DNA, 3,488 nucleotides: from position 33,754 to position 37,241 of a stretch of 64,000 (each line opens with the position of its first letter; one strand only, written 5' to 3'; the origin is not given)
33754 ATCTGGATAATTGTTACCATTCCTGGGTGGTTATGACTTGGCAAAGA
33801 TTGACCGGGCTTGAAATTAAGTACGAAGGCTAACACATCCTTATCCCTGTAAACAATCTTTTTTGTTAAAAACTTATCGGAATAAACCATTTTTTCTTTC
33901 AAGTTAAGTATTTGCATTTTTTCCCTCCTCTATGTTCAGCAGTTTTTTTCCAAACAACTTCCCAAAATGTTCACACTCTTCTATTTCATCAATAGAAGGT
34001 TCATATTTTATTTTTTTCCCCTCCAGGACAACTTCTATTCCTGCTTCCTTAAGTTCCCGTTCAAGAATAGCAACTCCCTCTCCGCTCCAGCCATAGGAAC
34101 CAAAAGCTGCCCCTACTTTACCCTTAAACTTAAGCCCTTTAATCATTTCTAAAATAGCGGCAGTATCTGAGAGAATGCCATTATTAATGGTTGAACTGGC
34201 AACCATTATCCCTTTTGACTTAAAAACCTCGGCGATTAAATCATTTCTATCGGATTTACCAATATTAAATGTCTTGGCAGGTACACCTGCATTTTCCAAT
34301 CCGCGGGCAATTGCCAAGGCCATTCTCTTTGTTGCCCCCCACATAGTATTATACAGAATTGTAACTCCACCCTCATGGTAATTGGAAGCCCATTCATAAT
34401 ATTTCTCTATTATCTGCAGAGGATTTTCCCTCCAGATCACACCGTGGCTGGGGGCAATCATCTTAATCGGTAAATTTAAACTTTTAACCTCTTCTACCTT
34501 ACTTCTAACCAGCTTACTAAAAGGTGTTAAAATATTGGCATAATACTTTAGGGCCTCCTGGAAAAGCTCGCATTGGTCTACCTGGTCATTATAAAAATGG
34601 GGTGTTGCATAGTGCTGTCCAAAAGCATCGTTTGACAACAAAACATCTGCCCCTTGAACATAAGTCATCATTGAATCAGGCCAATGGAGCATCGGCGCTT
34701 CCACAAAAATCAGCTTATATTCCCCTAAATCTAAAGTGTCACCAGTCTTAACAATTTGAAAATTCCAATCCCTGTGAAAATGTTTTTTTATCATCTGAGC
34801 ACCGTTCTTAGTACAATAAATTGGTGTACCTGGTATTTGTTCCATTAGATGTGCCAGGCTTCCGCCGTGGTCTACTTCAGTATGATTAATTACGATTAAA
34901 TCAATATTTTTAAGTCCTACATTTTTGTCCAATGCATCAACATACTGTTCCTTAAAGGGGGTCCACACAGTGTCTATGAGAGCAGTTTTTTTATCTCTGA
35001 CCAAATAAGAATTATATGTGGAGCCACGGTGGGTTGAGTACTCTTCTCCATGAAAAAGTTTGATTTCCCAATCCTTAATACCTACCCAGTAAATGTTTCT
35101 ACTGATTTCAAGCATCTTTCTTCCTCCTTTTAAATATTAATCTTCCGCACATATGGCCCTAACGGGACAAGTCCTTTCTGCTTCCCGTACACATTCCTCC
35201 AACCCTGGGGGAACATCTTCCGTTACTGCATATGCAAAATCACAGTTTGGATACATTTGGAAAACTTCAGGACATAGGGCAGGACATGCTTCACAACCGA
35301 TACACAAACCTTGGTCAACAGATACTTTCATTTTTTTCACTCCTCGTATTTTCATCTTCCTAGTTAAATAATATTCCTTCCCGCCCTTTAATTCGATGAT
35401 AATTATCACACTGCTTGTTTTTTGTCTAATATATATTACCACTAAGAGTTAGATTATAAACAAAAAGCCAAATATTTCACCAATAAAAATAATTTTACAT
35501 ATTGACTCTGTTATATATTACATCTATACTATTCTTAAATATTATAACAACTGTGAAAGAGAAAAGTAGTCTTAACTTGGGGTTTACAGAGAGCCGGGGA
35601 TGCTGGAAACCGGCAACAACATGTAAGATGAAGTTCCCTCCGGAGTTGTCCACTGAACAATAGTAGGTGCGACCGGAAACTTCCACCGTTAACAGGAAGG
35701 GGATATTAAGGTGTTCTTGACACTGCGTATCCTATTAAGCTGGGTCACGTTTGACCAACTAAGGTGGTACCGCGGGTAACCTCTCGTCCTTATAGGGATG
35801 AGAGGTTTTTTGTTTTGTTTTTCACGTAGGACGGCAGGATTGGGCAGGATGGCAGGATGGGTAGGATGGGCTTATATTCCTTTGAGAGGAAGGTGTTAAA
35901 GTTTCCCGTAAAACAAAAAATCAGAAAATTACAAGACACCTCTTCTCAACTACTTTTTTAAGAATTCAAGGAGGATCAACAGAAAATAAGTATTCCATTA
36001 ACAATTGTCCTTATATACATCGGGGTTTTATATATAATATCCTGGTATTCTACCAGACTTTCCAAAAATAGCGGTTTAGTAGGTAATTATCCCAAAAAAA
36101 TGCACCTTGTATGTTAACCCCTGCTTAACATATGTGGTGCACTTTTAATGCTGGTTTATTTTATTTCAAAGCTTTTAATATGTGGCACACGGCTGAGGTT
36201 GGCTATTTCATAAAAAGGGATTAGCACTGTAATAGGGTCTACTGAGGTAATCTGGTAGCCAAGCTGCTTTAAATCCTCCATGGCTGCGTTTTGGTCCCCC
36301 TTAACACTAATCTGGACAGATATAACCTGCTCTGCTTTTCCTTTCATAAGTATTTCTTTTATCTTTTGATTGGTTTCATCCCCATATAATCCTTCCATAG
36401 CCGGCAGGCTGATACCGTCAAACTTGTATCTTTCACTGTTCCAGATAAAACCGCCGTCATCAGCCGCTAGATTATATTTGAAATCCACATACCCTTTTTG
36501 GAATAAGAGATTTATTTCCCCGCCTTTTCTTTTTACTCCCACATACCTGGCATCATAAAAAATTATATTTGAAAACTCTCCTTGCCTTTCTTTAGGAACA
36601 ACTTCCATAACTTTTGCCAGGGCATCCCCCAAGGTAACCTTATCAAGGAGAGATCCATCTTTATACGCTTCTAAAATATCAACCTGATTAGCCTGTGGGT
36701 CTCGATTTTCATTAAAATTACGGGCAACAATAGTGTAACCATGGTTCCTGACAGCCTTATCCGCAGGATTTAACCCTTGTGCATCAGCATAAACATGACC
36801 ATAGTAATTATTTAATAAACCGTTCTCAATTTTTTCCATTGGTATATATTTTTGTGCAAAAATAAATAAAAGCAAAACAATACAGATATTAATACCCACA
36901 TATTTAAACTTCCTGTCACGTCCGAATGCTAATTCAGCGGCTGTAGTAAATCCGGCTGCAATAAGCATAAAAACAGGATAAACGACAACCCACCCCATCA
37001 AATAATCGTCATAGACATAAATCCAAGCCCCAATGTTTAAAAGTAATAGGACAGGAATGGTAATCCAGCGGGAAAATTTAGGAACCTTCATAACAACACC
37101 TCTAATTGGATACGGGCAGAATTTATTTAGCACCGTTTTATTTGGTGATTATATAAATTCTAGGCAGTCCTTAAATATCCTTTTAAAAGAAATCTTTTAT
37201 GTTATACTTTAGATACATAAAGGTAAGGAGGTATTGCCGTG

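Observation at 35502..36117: Orphan T-box riboswitch: complete leader and terminator but no downstream gene, only a start-less 43-codon remnant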

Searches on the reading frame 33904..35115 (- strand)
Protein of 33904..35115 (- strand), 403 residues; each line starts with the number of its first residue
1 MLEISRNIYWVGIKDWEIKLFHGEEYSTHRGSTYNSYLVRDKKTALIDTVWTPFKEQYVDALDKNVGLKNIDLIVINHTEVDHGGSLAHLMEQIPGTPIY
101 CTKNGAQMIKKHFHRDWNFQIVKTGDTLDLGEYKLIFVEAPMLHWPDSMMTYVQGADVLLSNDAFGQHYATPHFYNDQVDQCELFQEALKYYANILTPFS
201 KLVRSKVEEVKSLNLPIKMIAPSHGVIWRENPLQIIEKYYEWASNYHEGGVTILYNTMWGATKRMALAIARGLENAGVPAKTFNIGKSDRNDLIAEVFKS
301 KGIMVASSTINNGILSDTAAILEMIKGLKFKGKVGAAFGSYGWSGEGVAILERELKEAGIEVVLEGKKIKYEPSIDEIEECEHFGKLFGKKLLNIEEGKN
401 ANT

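Call 8: search_protein_families(library=pfam, proteins=[window:33904-35115:-], max_evalue=10)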
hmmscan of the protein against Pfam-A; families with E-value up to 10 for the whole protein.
window:33904-35115:- (403 aa): 6 families
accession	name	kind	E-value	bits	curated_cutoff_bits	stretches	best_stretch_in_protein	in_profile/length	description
PF19583.5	ODP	-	3.5e-19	69.9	27.2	1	34-225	3-194/194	ODP family beta lactamase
PF00258.30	Flavodoxin_1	-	5.2e-16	59.5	25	1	253-384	1-142/143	Flavodoxin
PF00753.33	Lactamase_B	-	3.2e-13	50.5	22.7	1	34-168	6-154/196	Metallo-beta-lactamase superfamily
PF12706.13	Lactamase_B_2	-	5.3e-07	29.9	27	1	46-146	4-116/200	Beta-lactamase superfamily domain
PF16661.11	Lactamase_B_6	-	0.00091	19.1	27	1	41-108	5-78/193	Metallo-beta-lactamase superfamily domain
PF22983.1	RM8_Med14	-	0.11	13.1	27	1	208-241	38-70/74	Mediator of RNA polymerase II transcription subunit 14, RM8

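Call 12: find_encoding_contigs(protein=window:33904-35115:-, flank=8000, max_places=6)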
Protein window:33904-35115:- (403 aa): no gene with exactly this product is on record in the collection.

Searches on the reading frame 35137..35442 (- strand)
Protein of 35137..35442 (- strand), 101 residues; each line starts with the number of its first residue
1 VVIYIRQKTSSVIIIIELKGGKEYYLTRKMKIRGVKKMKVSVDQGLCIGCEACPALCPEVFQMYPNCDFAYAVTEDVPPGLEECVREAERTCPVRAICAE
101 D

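Call 8: search_protein_families(library=pfam, proteins=[window:35137-35442:-], max_evalue=10)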
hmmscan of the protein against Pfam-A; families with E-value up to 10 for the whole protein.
window:35137-35442:- (101 aa): 11 families
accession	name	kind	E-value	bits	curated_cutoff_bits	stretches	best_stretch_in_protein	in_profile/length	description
PF13370.11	Fer4_13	-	6.8e-12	46.3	24.5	1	42-97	1-56/58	4Fe-4S single cluster domain of Ferredoxin I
PF13459.11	Fer4_15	-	2.4e-11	44.6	22.4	1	40-97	1-64/66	4Fe-4S single cluster domain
PF12838.12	Fer4_7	-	0.00087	20.2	27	1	34-58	25-49/52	4Fe-4S dicluster domain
PF14697.11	Fer4_21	-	0.0012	19.4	35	1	32-58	26-52/59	4Fe-4S dicluster domain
PF12837.12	Fer4_6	-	0.0027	18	25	1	39-59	1-21/24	4Fe-4S binding domain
PF25160.1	LdpA_Fe-S-bd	-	0.016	15.4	27.6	2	40-58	21-39/49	LdpA Fe-S cluster-binding domain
PF13187.11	Fer4_9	-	0.019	15.4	27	2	38-59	34-49/52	4Fe-4S dicluster domain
PF12797.12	Fer4_2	-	0.023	15.1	24.5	1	39-58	2-21/22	4Fe-4S binding domain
PF00037.32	Fer4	-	0.038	14.3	21.1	1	41-58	2-19/24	4Fe-4S binding domain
PF13237.11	Fer4_10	-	0.1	13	25.5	1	40-63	2-22/53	4Fe-4S dicluster domain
PF12798.12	Fer4_3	-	0.6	11.5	27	1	47-58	1-12/15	4Fe-4S binding domain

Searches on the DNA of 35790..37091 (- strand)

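Call 19: search_rna_families(sources=[L001, L003], threshold=gathering, show_alignments=3)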
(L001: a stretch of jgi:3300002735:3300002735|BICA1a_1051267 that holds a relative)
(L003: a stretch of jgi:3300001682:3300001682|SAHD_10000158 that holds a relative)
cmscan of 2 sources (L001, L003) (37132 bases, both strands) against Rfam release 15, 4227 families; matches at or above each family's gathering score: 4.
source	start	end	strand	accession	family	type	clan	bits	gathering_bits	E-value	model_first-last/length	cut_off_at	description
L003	13711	13962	-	RF00230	T-box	Cis-reg; leader;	-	136.3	93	2e-30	1-219/219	no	T-box leader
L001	11352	11609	-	RF00230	T-box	Cis-reg; leader;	-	126.5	93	6.6e-28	1-219/219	no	T-box leader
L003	20280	20352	-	RF00005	tRNA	Gene; tRNA;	CL00001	64.6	29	5.4e-12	1-71/71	no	tRNA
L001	14011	14083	-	RF00005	tRNA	Gene; tRNA;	CL00001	64.2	29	6.9e-12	1-71/71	no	tRNA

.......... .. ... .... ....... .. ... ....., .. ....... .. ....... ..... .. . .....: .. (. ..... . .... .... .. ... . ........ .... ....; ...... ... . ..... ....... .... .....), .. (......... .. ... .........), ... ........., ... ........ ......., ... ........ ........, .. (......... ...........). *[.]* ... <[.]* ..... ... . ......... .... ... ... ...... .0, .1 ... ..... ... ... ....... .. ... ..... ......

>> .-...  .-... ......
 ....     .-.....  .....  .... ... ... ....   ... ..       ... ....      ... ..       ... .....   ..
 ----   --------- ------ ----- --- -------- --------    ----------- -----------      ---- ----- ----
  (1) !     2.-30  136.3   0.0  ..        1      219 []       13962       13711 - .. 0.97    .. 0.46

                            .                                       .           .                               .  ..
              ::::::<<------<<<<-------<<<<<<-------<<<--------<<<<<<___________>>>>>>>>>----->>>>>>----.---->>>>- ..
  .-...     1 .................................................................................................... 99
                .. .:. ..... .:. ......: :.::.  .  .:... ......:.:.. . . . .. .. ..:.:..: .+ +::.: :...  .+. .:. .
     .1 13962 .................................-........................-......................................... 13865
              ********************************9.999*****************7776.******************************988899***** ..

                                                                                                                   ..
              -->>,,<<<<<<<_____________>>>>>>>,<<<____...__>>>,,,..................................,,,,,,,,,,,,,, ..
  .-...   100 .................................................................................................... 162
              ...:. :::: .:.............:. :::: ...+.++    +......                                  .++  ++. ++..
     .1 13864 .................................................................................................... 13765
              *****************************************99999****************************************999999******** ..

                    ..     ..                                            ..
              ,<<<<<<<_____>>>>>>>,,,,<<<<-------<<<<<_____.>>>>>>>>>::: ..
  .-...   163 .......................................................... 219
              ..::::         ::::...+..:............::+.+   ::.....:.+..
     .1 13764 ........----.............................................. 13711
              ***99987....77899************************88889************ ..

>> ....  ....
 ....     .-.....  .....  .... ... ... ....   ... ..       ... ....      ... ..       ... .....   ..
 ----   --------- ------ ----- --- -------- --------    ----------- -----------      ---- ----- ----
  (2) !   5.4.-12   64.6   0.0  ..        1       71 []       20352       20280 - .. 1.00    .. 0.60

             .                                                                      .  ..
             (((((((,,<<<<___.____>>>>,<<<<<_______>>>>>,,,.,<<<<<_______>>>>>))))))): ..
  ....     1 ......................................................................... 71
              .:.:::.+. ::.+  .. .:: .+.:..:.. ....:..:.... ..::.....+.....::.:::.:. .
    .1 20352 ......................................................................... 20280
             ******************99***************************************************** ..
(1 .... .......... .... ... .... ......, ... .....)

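Call 26: search_rna_families(sources=[L005, L006], threshold=gathering, show_alignments=2)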
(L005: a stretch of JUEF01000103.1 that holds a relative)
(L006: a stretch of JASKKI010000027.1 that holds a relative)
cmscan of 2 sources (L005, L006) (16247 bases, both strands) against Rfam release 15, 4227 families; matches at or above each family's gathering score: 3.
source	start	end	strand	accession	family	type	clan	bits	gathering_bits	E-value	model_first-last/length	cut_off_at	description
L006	2921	3172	+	RF00230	T-box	Cis-reg; leader;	-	143.4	93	1.3e-32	1-219/219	no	T-box leader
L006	3482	3733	+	RF00230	T-box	Cis-reg; leader;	-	133.7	93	3.9e-30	1-219/219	no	T-box leader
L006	810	882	+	RF00005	tRNA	Gene; tRNA;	CL00001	65.3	29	1.6e-12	1-71/71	no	tRNA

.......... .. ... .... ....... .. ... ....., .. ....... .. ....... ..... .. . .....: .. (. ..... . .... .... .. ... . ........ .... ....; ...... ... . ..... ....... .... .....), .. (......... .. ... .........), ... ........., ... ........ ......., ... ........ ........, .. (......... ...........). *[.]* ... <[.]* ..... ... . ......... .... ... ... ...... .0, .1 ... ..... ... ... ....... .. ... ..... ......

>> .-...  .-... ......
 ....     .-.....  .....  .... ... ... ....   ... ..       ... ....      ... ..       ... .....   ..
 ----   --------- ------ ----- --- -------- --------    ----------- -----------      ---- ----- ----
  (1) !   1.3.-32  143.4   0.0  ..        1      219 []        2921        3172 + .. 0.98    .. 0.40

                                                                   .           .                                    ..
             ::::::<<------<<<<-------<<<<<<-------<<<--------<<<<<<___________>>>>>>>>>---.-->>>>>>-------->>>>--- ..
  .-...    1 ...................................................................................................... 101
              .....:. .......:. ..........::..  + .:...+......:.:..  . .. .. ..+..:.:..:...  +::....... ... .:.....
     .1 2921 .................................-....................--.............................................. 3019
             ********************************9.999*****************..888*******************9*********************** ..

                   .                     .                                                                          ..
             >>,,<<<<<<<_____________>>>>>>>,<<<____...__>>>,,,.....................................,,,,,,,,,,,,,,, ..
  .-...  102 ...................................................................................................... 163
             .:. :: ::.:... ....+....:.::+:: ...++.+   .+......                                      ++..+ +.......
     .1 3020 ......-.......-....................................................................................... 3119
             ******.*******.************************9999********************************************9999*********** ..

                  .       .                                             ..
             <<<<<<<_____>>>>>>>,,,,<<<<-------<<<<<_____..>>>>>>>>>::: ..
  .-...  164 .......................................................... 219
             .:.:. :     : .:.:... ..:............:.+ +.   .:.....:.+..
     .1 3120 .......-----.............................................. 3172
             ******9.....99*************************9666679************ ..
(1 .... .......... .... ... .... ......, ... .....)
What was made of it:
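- On T-box leader (RF00230): The register is confirmed by GAA-A-UAC-A in the paralogous T-box B (call 26).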

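Call 35: search_rna_families(sources=[L008, L009, L011, L010, L004, L002], threshold=gathering, show_alignments=0)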
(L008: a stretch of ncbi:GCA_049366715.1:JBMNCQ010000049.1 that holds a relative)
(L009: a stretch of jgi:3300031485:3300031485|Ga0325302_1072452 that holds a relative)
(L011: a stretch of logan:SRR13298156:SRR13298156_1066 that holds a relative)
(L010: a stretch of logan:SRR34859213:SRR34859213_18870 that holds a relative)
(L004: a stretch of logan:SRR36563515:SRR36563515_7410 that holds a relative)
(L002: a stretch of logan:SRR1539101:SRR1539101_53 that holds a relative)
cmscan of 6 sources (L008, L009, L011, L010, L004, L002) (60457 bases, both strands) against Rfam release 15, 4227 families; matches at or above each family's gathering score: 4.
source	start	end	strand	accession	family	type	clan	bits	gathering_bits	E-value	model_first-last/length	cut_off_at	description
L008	8782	8993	-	RF00230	T-box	Cis-reg; leader;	-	126.2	93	1.3e-27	1-219/219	no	T-box leader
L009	7321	7575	-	RF00230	T-box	Cis-reg; leader;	-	126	93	1.4e-27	1-219/219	no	T-box leader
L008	9218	9465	-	RF00230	T-box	Cis-reg; leader;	-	119.6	93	6.4e-26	1-219/219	no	T-box leader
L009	11600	11672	-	RF00005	tRNA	Gene; tRNA;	CL00001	62.8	29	2.9e-11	1-71/71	no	tRNA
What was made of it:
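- Closest known: Tandem T-box arrangements. Same: In relatives L006 and L008 two complete T-boxes precede one gene (calls 26, 35).
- Its score of 132 bits lies within the 120-143 range of the A-type orthologues (calls 19, 26, 35).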

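Call 46: search_rna_families(sources=[L012, L013], threshold=gathering)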
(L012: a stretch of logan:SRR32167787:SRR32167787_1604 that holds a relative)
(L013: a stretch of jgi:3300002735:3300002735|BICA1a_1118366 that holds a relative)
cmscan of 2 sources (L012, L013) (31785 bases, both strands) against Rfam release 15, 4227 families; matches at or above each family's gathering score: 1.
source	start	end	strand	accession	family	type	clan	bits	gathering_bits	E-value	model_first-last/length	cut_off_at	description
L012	16290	16472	+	RF00174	Cobalamin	Cis-reg; riboswitch;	CL00101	131.7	31.5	3.5e-33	1-189/189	no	Cobalamin riboswitch aptamer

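Call 69: search_rna_families(source=window, start=35790, end=36170, threshold=evalue, max_evalue=5)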
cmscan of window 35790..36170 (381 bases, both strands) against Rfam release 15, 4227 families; matches with E-value up to 5: 1.
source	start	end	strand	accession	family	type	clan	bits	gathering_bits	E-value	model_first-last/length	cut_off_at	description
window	35917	35967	-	RF02371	PyrG_leader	Cis-reg; leader;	-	22.3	65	1.1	1-78/78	no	PyrG leader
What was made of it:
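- On Riboswitch-gated non-coding RNA (EutX/Rli55-like): Rfam finds nothing in 35790-36170 (call 69).
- Tried and rejected: Known RNA family downstream of the T-box: none (call 69).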

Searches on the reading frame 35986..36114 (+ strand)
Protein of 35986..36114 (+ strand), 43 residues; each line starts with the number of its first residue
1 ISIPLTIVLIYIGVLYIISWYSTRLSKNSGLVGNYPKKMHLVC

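Call 8: search_protein_families(library=pfam, proteins=[window:35986-36114:+], max_evalue=10)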
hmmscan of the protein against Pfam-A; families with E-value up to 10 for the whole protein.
seq(43 aa): 2 families
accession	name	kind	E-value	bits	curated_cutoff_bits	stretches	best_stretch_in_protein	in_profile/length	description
PF06667.17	PspB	-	0.027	15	25.6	1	2-34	6-38/73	Phage shock protein B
PF24709.1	DUF7670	-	0.044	14.6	29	1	3-24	93-114/118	Domain of unknown function (DUF7670)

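Call 11: find_homologous_proteins(query=window:35986-36114:+, max_evalue=10)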
Query seq(43 aa): no candidate shares three 5-residue words with the query. No homologue found.
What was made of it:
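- On SSS transporter (PF00474), for the stump: Pfam and the word-index search alone gave nothing because the stump is too short (calls 8, 11).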
